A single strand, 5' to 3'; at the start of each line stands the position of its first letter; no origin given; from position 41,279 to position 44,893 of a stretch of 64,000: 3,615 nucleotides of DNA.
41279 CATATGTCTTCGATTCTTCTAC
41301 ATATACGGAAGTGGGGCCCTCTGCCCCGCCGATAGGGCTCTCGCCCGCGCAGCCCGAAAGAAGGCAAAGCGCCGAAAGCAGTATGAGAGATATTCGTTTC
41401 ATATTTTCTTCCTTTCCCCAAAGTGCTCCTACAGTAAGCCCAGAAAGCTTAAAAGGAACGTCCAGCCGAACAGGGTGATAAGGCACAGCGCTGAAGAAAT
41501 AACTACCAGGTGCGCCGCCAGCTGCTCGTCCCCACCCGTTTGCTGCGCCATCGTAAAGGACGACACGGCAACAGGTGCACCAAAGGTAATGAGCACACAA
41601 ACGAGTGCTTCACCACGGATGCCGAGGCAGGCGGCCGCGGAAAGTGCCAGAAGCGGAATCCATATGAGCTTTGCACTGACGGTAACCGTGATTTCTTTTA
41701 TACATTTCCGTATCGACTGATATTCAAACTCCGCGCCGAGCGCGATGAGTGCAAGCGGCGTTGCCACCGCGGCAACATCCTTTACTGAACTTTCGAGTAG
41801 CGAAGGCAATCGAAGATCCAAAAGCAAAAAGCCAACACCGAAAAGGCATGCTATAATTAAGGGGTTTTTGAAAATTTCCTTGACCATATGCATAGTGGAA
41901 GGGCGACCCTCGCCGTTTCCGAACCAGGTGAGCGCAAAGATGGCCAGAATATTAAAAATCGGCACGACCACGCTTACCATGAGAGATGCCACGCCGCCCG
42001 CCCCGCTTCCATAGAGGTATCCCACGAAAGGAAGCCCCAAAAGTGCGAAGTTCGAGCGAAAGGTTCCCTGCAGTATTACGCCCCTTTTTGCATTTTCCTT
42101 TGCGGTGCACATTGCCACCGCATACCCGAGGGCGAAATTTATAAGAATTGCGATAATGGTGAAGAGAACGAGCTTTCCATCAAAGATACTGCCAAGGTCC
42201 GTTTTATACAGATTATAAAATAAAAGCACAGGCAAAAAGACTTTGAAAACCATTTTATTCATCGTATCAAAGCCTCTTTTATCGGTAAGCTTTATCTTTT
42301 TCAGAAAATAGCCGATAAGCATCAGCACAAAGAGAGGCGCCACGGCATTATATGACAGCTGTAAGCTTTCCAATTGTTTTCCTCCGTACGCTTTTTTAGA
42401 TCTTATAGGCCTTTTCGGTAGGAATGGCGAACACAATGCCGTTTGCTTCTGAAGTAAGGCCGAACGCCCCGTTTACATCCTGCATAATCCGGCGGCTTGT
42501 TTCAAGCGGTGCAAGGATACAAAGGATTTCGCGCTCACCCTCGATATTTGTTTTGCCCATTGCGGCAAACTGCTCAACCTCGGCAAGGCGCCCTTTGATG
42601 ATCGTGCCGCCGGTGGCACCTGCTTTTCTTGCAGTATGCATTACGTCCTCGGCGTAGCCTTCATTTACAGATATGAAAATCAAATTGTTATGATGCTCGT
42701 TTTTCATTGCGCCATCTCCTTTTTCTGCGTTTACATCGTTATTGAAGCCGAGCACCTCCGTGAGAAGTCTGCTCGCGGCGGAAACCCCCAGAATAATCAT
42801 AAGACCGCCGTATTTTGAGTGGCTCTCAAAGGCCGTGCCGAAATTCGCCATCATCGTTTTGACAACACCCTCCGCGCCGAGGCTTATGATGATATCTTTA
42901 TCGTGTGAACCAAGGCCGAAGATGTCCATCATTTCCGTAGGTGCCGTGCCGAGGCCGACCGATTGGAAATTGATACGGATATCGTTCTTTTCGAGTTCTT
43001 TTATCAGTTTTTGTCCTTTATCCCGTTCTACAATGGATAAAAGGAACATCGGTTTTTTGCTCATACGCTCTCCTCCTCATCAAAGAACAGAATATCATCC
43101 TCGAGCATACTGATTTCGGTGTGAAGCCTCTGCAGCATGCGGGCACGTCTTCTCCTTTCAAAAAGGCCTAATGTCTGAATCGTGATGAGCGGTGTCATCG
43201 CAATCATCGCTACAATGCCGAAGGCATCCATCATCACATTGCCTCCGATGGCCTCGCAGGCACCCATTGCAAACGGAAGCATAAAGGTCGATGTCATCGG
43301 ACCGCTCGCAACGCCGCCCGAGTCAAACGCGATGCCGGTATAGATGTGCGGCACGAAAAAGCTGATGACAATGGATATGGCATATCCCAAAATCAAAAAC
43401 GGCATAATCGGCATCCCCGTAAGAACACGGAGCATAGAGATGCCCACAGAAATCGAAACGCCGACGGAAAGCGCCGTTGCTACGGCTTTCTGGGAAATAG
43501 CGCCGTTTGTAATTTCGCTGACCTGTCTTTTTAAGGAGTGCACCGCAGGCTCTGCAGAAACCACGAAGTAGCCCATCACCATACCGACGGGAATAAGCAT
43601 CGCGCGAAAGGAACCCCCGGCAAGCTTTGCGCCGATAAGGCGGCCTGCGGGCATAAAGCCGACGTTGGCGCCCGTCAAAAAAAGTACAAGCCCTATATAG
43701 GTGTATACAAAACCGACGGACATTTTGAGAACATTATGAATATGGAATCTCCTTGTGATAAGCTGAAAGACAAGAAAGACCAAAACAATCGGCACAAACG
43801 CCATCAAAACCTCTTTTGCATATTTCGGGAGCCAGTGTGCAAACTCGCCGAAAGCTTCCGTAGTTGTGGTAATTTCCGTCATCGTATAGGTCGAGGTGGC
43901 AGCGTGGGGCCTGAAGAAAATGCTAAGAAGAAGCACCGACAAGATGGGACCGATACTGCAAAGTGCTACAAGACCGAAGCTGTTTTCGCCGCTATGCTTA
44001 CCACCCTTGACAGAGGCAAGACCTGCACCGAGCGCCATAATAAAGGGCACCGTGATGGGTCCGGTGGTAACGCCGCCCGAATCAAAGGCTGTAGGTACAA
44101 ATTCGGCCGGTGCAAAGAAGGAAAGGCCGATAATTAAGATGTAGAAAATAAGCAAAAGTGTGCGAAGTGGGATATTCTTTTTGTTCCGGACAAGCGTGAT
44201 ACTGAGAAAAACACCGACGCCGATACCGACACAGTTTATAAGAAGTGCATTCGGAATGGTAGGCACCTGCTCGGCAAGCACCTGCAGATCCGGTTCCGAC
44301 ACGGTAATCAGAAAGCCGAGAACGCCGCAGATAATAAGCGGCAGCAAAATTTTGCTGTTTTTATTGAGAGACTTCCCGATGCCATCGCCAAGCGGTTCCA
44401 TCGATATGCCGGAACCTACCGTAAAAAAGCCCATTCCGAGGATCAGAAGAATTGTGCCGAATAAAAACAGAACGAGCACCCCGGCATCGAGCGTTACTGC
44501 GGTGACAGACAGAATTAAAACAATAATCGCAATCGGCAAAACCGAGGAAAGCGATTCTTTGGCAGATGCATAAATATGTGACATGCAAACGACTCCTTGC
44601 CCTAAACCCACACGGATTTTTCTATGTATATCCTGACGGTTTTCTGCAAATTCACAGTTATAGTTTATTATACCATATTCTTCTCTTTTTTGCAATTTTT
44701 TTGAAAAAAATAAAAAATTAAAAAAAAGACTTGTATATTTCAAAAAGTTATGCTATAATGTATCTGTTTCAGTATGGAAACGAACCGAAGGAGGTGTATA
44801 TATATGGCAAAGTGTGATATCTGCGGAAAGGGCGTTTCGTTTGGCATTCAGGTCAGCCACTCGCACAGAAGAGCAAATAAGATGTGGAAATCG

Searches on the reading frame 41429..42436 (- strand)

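Call 67: search_protein_families(library=pfam, proteins=[window:41429-42436:-], max_evalue=0.00001)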
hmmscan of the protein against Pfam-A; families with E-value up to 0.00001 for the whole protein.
window:41429-42436:- (335 aa): 1 family
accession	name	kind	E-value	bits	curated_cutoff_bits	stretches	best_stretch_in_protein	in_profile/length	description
PF03547.23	Mem_trans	-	4.4e-35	121.3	25.7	1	29-325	3-342/343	Membrane transport protein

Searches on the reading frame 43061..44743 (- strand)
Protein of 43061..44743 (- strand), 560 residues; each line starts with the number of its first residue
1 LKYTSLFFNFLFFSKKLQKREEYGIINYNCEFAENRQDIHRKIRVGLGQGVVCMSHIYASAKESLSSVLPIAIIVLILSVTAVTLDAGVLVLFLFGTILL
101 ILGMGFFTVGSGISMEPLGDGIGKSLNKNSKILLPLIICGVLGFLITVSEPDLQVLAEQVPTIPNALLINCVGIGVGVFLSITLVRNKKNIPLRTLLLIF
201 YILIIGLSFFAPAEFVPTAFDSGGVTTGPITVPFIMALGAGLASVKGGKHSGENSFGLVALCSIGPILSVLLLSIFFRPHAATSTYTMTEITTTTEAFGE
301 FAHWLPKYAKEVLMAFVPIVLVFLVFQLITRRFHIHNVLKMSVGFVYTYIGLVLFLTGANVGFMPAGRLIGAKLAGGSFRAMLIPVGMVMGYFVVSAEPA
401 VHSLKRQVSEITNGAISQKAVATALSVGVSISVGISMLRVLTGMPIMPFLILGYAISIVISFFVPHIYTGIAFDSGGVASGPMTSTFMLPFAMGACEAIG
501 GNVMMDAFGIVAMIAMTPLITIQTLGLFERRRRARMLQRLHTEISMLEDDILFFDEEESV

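Call 68: search_protein_families(library=pfam, proteins=[window:43061-44743:-], max_evalue=0.00001)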
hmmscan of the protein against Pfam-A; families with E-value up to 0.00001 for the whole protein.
window:43061-44743:- (560 aa): 1 family
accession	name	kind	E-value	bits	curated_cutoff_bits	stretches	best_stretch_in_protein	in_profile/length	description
PF07556.16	DUF1538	-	9.2e-129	427.4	22.6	2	319-528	1-211/211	Protein of unknown function (DUF1538)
